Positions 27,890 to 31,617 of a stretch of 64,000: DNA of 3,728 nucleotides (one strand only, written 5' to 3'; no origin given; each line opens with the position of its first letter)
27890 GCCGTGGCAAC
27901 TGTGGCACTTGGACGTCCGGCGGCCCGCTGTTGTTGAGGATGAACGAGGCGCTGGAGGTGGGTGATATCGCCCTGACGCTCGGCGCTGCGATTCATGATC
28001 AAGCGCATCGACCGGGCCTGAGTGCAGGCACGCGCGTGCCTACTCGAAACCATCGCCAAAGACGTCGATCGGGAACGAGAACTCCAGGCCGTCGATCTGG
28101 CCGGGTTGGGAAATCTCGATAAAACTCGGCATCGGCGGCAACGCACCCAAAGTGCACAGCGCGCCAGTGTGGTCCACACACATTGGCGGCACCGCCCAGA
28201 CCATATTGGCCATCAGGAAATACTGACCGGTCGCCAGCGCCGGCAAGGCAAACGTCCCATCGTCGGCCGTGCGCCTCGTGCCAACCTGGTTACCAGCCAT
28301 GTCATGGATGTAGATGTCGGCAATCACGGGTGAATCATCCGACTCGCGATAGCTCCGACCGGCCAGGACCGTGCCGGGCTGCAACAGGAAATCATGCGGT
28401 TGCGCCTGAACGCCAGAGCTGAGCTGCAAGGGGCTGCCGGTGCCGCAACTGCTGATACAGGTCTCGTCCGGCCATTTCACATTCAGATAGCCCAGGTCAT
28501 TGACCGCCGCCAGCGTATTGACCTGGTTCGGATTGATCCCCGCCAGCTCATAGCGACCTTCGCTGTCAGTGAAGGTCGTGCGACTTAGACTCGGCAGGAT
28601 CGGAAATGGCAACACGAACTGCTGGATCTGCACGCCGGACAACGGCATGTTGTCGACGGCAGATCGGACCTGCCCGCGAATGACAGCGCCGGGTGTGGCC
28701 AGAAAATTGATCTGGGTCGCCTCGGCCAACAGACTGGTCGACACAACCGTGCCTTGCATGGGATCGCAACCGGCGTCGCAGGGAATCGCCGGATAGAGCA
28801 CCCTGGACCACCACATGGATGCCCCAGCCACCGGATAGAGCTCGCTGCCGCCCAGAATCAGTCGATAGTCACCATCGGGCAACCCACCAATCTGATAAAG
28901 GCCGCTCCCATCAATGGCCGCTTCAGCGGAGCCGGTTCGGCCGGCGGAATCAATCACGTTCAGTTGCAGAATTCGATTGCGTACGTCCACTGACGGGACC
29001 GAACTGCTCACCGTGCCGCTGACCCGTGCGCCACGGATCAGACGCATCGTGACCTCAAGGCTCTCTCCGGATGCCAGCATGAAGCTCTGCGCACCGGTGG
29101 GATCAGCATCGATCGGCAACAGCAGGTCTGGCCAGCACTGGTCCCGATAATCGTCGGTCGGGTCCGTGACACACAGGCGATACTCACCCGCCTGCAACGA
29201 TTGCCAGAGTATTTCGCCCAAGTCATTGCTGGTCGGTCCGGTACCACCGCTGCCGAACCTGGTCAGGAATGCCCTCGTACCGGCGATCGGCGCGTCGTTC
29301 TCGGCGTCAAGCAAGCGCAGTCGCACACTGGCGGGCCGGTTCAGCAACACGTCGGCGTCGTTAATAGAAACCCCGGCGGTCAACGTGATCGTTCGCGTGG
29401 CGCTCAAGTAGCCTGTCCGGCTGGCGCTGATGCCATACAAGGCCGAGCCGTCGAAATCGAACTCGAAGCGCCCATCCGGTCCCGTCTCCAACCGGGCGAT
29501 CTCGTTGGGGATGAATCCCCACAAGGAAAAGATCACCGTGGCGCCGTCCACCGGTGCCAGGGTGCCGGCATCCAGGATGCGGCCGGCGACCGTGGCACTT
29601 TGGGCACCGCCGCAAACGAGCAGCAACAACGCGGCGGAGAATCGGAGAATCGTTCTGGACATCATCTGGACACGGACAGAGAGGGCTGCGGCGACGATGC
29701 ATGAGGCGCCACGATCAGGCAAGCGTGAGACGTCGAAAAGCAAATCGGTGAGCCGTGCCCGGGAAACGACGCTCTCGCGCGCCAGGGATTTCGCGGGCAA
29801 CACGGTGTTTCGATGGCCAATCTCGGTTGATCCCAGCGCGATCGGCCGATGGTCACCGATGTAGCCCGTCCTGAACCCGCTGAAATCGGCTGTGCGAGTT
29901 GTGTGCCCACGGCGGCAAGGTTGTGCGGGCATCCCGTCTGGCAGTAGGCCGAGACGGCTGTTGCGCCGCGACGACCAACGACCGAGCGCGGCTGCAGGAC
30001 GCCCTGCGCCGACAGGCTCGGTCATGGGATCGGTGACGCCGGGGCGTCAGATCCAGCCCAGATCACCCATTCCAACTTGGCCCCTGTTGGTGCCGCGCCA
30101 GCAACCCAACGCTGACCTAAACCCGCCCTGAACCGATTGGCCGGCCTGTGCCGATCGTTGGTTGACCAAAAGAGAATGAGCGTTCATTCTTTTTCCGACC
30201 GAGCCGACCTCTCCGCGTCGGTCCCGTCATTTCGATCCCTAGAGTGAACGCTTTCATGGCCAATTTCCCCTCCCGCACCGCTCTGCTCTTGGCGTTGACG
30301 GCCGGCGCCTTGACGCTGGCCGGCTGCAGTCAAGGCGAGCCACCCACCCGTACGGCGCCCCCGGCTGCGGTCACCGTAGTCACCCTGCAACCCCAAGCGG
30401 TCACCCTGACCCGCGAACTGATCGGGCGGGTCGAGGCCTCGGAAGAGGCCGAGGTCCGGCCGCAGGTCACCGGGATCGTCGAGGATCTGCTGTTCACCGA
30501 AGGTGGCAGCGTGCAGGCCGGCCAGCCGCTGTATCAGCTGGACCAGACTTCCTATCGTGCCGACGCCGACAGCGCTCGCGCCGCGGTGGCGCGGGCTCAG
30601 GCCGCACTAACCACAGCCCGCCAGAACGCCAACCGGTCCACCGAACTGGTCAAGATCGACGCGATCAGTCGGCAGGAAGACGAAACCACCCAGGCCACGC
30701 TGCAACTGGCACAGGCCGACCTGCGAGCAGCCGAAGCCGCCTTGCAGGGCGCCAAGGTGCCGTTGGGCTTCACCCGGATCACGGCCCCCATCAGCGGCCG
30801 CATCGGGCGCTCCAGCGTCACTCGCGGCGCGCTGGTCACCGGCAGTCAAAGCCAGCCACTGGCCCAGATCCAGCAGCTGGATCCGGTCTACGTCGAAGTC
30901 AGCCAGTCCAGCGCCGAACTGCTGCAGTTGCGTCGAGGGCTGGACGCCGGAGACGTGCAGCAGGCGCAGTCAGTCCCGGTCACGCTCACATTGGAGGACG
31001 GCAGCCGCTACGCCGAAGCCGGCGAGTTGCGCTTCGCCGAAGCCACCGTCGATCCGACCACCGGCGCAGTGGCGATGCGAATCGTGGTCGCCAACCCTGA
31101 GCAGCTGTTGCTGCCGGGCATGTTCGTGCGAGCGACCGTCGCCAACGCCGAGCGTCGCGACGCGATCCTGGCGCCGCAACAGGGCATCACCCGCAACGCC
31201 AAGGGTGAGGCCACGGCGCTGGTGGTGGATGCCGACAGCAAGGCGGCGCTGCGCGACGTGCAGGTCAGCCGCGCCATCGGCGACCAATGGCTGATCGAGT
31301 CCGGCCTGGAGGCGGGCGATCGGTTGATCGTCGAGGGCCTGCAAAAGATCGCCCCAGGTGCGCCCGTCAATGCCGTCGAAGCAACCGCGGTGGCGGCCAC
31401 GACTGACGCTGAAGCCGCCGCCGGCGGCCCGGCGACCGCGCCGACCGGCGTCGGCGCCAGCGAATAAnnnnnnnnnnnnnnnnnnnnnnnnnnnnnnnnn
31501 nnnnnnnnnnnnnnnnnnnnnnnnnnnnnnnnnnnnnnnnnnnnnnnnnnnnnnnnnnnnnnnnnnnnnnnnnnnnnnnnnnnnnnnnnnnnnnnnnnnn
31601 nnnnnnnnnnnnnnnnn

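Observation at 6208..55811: Recurrent C-terminal F-x-[DN]-G-[FM]-E tail on five unrelated signal-peptide proteins: a possible unrecognised sorting or processing tag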

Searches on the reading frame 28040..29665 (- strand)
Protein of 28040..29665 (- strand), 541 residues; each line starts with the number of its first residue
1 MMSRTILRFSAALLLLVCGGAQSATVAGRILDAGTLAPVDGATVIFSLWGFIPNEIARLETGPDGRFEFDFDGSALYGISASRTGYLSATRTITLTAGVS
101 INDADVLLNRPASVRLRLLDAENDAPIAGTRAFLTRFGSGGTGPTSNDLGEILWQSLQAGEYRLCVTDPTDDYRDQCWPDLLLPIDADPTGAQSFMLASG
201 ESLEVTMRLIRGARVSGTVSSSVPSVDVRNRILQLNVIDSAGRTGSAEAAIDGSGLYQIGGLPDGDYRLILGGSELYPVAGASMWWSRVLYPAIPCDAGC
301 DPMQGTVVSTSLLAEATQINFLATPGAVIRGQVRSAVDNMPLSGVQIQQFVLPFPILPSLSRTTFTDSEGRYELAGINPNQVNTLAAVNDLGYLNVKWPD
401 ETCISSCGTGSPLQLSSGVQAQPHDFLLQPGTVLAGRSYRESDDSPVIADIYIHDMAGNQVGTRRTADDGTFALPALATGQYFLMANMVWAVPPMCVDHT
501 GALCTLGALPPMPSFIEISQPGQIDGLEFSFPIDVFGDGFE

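Call 12: search_protein_families(library=pfam, proteins=[window:28040-29665:-], max_evalue=0.01)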
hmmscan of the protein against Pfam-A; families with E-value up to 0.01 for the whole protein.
window:28040-29665:- (541 aa): 4 families
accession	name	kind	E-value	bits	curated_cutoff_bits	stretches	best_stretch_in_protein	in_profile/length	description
PF13620.12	CarboxypepD_reg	-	1.4e-24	86.7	32.3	2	25-100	1-74/82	Carboxypeptidase regulatory-like domain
PF13715.12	CarbopepD_reg_2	-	4.7e-10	39.8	32.2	0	27-100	2-69/88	CarboxypepD_reg-like domain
PF17210.9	SdrD_B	-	2.7e-06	28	29.7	0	451-485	29-63/112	SdrD B-like domain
PF17802.7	SpaA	-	0.0092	16.6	23.1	0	119-173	8-65/91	Prealbumin-like fold domain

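Call 13: search_protein_families(library=ncbifam, proteins=[window:28040-29665:-], max_evalue=0.01)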
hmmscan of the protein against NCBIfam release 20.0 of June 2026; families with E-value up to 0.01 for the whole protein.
window:28040-29665:- (541 aa): 1 family
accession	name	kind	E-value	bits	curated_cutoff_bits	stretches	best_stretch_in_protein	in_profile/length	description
NF052345.1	S_layer_anammox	exception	0.0026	15.1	1400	0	24-108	1313-1391/1596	Kustd1514 family S-layer glycoprotein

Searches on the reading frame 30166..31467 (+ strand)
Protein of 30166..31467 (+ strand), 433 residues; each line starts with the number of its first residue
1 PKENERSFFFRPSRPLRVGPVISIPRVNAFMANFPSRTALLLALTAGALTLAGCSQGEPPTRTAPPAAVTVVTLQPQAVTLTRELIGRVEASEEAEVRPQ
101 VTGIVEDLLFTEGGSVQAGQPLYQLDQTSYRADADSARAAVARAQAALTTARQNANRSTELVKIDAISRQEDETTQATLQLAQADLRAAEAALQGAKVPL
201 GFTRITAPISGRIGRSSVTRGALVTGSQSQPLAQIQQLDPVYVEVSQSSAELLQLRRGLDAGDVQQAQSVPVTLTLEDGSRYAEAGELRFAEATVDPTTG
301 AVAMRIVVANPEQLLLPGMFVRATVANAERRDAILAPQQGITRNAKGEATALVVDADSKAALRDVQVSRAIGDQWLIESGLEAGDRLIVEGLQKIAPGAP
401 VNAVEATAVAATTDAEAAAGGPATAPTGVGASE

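Call 20: search_protein_families(library=pfam, proteins=[window:30166-31467:+], max_evalue=0.001)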
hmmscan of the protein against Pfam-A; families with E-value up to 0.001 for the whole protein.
window:30166-31467:+ (433 aa): 4 families
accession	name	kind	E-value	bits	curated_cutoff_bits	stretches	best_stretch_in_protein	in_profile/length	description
PF16576.10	HlyD_D23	-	8.2e-19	68.2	30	1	85-321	8-214/214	Barrel-sandwich domain of CusB or HlyD membrane-fusion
PF13437.12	HlyD_3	-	4.2e-14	53.6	22.2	1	205-318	2-106/106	HlyD family secretion protein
PF00529.27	CusB_dom_1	-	6e-06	26.9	26.5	1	67-389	2-89/89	Cation efflux system protein CusB domain 1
PF13533.13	Biotin_lipoyl_2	-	0.00027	21.1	29.8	0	96-126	2-32/32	Biotin-lipoyl like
